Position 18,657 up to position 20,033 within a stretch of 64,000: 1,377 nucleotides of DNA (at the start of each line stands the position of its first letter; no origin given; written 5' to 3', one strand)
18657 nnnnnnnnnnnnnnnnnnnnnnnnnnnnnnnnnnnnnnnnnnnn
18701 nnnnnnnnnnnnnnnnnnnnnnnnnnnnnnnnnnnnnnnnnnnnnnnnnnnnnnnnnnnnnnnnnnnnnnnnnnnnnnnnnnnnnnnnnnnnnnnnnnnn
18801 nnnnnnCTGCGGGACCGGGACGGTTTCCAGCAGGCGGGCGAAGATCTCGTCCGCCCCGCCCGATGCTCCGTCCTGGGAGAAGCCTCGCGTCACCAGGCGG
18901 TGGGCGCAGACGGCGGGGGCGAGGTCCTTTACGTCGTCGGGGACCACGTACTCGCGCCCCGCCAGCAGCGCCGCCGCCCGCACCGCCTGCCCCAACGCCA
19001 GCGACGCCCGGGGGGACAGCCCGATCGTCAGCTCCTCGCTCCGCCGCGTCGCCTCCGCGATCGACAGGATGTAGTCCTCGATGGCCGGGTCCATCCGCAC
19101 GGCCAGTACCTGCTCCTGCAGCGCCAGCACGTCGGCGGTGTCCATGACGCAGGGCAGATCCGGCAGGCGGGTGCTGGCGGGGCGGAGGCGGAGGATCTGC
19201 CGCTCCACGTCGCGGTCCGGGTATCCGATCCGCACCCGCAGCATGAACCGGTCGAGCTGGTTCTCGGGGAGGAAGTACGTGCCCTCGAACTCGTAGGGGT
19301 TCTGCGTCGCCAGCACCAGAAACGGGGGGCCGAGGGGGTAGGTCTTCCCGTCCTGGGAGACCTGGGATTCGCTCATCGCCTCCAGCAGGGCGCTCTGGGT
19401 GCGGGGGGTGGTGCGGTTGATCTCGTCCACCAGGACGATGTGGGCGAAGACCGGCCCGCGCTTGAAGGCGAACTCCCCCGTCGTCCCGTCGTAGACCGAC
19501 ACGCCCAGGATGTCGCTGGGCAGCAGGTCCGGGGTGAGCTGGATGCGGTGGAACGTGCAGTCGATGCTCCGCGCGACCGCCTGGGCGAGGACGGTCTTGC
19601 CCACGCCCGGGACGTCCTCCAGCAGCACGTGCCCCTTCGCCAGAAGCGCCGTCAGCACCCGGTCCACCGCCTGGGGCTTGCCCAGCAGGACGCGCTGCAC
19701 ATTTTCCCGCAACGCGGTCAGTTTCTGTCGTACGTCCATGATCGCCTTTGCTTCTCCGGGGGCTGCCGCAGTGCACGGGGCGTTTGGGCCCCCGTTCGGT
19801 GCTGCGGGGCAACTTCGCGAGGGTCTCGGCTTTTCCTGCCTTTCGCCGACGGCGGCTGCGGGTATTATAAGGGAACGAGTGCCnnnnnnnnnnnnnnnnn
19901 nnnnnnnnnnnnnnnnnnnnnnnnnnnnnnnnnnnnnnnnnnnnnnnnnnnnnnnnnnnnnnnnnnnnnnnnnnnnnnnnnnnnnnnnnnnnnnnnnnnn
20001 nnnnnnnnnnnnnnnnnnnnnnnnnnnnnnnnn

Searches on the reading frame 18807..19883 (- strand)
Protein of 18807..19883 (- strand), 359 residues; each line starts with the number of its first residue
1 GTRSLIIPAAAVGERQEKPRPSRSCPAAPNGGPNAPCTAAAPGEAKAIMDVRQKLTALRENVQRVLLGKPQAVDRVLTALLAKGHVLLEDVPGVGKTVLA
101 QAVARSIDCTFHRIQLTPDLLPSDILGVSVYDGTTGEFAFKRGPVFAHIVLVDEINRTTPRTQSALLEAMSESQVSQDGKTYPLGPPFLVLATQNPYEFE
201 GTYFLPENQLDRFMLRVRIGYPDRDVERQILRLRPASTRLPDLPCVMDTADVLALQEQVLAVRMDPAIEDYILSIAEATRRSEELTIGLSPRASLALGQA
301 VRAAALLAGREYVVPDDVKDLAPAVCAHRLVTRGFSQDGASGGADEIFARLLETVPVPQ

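Call 26: search_protein_families(library=pfam, proteins=[window:18807-19883:-], max_evalue=0.001)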
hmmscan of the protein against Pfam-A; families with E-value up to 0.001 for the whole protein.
window:18807-19883:- (359 aa): 7 families
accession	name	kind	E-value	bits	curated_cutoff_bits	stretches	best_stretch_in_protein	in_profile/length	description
PF07726.17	AAA_3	-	5.2e-60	201.5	27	1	85-215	1-131/131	ATPase family associated with various cellular activities (AAA)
PF17863.7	AAA_lid_2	-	5.6e-20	71.3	22.7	1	277-339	1-64/74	AAA lid domain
PF07728.20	AAA_5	-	6.1e-12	46.2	22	1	85-207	1-133/139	AAA domain (dynein-related subfamily)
PF20030.5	bpMoxR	-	6.3e-08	32.4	27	1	54-230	2-177/205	MoxR domain in the MoxR-vWA-beta-propeller ternary systems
PF00004.35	AAA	-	1.2e-07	32.7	21.2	1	88-199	3-114/131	ATPase family associated with various cellular activities (AAA)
PF05496.18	RuvB_N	-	8.9e-05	22.7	27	0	83-112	33-62/159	Holliday junction DNA helicase RuvB P-loop domain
PF00493.29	MCM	-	0.00051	19.7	23.3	1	75-176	49-151/224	MCM P-loop domain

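Call 30: list_cluster_members(proteins=[window:18807-19739:-, window:19886-20527:+, window:20812-21840:+])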
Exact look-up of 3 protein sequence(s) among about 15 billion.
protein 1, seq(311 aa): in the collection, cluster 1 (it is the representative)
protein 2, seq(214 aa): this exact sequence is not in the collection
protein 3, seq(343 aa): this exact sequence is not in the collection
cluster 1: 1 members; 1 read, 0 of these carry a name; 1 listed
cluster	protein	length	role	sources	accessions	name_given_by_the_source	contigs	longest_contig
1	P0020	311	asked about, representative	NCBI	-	-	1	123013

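Call 31: find_encoding_contigs(protein=P0020, flank=10000, max_places=3)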
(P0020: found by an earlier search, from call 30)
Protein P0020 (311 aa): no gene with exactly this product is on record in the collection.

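Call 45: find_homologous_proteins(query=P0020, max_evalue=1e-60)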
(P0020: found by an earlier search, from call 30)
Query P0020 (311 aa): 7979 proteins with E <= 1e-60 among 8000 candidates; the best 120 are listed.
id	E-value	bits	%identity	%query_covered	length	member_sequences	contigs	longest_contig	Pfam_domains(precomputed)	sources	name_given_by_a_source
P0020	1.3e-197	673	100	100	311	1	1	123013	PF20030.6,PF07726.18,PF00004.36,PF17863.8,PF07728.21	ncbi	-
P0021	3.2e-158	544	80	100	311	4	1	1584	PF20030.6,PF07726.18,PF00004.36,PF17863.8,PF07728.21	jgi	-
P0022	4.8e-150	517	77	98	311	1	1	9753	PF20030.6,PF07726.18,PF00004.36,PF17863.8,PF07728.21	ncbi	-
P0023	1.2e-149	516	76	100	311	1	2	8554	PF20030.6,PF07726.18,PF00004.36,PF17863.8,PF07728.21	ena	-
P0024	9.7e-149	512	77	100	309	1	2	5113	PF20030.6,PF07726.18,PF00493.30,PF00004.36,PF17863.8,PF07728.21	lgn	-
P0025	1.5e-148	512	74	100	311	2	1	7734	PF20030.6,PF07726.18,PF00004.36,PF17863.8,PF07728.21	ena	-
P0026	1.6e-148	512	75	99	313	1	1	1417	PF20030.6,PF07726.18,PF00004.36,PF17863.8,PF05496.19,PF07728.21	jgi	jgi:MoxR-like ATPase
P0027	3.5e-148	511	75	98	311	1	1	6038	PF20030.6,PF07726.18,PF00004.36,PF17863.8,PF07728.21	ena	-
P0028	3.9e-148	511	76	99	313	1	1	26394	PF20030.6,PF07726.18,PF00004.36,PF17863.8,PF07728.21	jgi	jgi:MoxR-like ATPase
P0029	4.2e-148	510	76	99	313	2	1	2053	PF20030.6,PF07726.18,PF00004.36,PF17863.8,PF05496.19,PF07728.21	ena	-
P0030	6.5e-148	510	75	100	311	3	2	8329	PF20030.6,PF07726.18,PF00004.36,PF17863.8,PF07728.21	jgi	-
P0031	9.5e-148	509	74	100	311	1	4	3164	PF20030.6,PF07726.18,PF00004.36,PF17863.8,PF05496.19,PF07728.21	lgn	-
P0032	9.8e-148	509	76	99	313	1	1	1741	PF20030.6,PF07726.18,PF00004.36,PF17863.8,PF07728.21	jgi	jgi:MoxR-like ATPase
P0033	1.9e-147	508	75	100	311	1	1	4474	PF20030.6,PF07726.18,PF00004.36,PF17863.8,PF07728.21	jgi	jgi:MoxR-like ATPase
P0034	2.6e-147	508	75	98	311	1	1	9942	PF20030.6,PF07726.18,PF00004.36,PF17863.8,PF07728.21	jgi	-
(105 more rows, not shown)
